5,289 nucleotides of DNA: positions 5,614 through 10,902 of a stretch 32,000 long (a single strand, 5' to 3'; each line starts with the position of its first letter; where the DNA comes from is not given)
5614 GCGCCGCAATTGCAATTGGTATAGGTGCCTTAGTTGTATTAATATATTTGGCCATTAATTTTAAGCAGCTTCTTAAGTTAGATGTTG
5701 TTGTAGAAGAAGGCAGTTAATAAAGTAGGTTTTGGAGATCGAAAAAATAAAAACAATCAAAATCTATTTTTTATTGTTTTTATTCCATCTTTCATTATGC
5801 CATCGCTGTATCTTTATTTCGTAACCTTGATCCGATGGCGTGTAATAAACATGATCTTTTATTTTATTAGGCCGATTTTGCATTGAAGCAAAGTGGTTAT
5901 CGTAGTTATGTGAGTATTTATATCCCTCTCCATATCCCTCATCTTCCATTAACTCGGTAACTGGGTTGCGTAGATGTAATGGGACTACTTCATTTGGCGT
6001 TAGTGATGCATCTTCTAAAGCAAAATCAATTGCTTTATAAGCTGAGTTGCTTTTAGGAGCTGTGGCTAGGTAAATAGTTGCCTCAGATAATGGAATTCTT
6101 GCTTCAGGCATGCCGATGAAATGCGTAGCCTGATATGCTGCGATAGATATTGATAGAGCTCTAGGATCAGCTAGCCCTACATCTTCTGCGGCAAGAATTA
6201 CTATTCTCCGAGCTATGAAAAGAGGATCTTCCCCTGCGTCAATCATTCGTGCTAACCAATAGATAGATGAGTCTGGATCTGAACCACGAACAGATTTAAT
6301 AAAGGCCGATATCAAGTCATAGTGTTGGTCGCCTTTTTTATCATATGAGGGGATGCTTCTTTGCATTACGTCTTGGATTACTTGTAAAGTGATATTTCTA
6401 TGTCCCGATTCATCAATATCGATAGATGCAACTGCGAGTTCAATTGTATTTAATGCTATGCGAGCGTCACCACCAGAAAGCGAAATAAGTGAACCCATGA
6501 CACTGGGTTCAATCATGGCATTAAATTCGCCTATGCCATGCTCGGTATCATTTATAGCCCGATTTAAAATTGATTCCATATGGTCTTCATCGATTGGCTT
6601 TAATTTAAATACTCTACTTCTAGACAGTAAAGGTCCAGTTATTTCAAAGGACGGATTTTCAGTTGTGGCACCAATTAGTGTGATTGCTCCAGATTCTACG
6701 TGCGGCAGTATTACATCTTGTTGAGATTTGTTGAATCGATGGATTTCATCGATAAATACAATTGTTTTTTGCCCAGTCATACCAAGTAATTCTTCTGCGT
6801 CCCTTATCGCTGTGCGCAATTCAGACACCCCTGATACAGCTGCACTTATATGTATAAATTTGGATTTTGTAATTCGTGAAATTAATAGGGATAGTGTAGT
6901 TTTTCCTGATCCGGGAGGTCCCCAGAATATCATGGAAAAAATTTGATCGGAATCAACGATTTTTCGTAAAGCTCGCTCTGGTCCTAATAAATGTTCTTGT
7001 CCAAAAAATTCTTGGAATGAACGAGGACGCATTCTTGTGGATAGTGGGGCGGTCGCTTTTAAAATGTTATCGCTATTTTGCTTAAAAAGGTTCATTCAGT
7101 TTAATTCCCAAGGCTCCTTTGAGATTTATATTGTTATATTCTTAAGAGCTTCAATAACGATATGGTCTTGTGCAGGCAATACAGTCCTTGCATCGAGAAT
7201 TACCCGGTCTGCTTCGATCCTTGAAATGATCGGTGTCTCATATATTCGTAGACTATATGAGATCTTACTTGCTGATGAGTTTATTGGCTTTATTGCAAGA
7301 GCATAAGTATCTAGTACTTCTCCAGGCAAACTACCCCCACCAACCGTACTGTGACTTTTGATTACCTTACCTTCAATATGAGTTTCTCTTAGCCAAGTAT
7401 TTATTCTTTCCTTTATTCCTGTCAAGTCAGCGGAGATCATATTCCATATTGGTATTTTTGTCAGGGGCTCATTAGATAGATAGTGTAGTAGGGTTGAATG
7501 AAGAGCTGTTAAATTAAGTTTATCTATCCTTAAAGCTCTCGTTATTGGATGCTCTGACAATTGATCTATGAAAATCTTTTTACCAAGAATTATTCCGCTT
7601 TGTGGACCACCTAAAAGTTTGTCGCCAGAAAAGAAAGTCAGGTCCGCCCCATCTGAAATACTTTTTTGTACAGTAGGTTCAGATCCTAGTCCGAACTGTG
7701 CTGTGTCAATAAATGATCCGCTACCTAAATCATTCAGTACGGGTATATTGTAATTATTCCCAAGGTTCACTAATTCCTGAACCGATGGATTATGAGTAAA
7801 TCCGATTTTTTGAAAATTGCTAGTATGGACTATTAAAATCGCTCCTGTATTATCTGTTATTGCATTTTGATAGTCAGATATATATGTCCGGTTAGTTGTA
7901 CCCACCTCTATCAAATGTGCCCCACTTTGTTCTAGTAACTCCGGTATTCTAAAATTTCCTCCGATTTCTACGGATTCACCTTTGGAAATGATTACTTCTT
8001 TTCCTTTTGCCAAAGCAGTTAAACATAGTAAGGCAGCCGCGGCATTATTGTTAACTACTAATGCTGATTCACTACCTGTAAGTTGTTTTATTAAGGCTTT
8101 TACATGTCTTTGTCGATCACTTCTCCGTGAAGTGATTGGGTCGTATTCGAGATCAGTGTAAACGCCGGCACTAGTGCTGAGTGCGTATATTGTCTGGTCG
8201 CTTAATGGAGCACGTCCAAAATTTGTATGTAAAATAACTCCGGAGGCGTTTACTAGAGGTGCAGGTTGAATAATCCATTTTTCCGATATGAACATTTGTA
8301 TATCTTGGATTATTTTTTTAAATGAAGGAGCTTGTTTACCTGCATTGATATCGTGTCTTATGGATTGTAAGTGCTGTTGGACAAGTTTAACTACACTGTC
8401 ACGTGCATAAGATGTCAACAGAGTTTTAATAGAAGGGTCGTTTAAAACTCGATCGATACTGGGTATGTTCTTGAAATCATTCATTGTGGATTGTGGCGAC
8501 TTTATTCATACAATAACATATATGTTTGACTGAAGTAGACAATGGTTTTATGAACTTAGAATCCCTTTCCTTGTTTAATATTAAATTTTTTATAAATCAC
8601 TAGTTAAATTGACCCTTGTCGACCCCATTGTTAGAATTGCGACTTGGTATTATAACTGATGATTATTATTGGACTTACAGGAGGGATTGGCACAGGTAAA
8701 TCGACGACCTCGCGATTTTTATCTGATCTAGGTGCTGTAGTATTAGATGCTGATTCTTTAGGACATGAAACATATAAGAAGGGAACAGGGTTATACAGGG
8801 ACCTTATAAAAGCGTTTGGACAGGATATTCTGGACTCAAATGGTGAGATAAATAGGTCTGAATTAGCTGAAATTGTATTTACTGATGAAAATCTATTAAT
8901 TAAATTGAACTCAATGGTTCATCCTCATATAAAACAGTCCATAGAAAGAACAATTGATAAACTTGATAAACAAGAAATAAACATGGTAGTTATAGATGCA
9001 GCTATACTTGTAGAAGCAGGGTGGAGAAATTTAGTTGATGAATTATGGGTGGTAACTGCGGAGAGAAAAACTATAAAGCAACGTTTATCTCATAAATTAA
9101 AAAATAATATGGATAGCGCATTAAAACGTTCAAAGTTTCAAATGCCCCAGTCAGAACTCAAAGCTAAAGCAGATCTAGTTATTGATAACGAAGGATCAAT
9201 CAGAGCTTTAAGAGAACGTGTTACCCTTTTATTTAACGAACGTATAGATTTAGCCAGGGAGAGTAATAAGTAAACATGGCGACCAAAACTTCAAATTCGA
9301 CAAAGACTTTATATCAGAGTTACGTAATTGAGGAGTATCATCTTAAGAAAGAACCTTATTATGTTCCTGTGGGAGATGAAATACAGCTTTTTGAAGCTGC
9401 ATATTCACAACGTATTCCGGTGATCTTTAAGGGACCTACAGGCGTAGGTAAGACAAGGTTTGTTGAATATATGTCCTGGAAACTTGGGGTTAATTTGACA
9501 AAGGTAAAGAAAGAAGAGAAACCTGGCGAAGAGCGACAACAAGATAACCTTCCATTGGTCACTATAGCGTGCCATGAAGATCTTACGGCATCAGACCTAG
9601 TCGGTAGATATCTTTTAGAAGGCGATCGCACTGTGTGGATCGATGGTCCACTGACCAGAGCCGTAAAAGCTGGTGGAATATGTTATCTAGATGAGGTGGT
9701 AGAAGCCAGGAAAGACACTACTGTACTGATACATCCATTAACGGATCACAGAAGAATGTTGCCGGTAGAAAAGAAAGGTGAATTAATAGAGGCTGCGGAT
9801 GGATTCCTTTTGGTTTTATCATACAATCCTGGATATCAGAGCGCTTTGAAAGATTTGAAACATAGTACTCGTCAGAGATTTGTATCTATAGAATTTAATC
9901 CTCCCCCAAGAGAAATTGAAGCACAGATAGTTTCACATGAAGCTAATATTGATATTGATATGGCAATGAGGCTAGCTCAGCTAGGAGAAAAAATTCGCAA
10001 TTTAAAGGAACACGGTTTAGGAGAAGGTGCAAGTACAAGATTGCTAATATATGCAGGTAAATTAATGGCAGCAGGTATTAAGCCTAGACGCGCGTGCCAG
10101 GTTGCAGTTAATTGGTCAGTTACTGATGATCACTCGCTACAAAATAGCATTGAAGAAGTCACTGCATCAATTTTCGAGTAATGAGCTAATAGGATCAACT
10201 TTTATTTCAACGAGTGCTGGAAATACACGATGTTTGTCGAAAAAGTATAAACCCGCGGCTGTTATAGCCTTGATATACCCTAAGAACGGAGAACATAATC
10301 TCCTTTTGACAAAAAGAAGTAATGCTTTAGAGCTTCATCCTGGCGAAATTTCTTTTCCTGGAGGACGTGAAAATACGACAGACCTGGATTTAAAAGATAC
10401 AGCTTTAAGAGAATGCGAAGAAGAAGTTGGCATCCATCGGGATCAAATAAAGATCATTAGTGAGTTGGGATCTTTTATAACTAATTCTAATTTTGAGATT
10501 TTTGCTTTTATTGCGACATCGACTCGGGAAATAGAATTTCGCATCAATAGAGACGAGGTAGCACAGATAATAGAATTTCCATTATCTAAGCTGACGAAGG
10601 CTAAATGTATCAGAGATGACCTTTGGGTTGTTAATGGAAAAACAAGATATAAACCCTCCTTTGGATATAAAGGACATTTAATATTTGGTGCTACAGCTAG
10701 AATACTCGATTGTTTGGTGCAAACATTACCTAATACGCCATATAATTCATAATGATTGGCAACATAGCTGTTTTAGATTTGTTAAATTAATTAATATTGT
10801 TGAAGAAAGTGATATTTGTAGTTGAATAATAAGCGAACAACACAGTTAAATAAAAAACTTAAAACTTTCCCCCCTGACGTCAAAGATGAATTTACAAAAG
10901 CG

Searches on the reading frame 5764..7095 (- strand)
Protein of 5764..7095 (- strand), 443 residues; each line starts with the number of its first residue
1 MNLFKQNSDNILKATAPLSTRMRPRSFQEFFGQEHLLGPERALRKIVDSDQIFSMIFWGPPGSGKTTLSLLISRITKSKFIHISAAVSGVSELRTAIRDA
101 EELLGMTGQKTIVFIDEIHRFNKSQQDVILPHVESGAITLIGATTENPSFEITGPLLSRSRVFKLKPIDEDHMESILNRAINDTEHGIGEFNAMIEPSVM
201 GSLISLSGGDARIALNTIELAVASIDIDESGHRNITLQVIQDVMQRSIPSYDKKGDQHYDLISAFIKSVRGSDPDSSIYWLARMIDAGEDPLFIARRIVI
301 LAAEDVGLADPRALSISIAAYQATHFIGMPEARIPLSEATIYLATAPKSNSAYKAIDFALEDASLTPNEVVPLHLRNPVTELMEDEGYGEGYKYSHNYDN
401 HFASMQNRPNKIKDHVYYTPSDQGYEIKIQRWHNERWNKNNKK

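Call 40: search_protein_families(library=pfam, proteins=[window:5764-7095:-], max_evalue=0.00001)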
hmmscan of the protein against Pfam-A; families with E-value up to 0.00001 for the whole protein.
window:5764-7095:- (443 aa): 4 families
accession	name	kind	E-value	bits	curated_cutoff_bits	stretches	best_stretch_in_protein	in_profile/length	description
PF12002.13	MgsA_C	-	2.8e-66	223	27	1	271-435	1-165/167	MgsA AAA+ ATPase C terminal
PF16193.11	AAA_assoc_2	-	1.2e-25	89.9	34.3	1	192-270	4-81/81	AAA C-terminal domain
PF00004.35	AAA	-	1.2e-12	48.8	21.2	1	55-162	1-123/131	ATPase family associated with various cellular activities (AAA)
PF05496.18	RuvB_N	-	4.3e-12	46.5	27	1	22-141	1-116/159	Holliday junction DNA helicase RuvB P-loop domain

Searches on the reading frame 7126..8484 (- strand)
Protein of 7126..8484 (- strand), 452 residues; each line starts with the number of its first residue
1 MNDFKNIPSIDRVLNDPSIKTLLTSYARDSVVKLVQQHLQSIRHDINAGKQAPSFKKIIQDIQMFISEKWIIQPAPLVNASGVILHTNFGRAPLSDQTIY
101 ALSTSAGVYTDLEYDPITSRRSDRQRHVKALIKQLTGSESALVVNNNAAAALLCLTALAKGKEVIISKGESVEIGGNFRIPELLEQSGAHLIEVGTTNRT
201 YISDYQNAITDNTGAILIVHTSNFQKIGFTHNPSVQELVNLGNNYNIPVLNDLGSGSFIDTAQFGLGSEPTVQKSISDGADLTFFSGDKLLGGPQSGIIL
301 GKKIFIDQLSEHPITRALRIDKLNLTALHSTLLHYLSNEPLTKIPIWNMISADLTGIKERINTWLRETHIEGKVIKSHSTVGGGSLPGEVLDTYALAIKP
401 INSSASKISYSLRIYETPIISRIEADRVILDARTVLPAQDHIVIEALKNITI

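Call 40: search_protein_families(library=pfam, proteins=[window:7126-8484:-], max_evalue=0.00001)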
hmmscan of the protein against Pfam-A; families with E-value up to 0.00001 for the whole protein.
window:7126-8484:- (452 aa): 2 families
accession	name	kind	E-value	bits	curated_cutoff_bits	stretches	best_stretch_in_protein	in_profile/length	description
PF03841.19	SelA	-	2.2e-129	432.1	22.8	1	78-435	2-366/367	L-seryl-tRNA selenium transferase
PF12390.13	Se-cys_synth_N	-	3.5e-09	37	22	1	4-43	1-40/40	Selenocysteine synthase N terminal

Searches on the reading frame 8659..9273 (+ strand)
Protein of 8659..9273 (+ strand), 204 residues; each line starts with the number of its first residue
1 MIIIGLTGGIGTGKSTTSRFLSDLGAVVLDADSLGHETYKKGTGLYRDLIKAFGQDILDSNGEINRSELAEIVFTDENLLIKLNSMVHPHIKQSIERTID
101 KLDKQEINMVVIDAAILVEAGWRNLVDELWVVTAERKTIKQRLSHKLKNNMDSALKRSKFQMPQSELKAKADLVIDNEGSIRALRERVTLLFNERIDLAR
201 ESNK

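Call 40: search_protein_families(library=pfam, proteins=[window:8659-9273:+], max_evalue=0.00001)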
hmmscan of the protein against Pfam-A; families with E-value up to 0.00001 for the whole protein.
window:8659-9273:+ (204 aa): 1 family
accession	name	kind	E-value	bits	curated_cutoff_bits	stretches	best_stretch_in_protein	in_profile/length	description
PF01121.26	CoaE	-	4.5e-44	150.7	27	1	2-181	1-178/180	Dephospho-CoA kinase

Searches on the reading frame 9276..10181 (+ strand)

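Call 40: search_protein_families(library=pfam, proteins=[window:9276-10181:+], max_evalue=0.00001)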
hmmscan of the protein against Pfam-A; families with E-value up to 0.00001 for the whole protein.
window:9276-10181:+ (301 aa): 2 families
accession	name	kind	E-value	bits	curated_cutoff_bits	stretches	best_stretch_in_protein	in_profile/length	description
PF07728.20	AAA_5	-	6.3e-28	97.9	22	1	48-202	1-139/139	AAA domain (dynein-related subfamily)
PF08406.16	CbbQ_C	-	7.6e-28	97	20.6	1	215-297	1-83/85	CbbQ/NirQ/NorQ C-terminal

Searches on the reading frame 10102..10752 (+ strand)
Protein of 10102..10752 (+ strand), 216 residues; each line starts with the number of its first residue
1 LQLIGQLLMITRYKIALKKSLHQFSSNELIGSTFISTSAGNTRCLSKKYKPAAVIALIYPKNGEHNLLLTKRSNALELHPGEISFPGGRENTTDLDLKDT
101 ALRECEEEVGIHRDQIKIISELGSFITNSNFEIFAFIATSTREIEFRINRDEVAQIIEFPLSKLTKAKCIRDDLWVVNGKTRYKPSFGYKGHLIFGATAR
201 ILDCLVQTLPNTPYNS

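Call 40: search_protein_families(library=pfam, proteins=[window:10102-10752:+], max_evalue=0.00001)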
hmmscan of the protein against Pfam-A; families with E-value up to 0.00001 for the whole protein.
window:10102-10752:+ (216 aa): 1 family
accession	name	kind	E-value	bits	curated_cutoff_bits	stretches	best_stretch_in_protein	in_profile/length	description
PF00293.34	NUDIX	-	4.9e-14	52.9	21.1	1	51-166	3-119/134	NUDIX domain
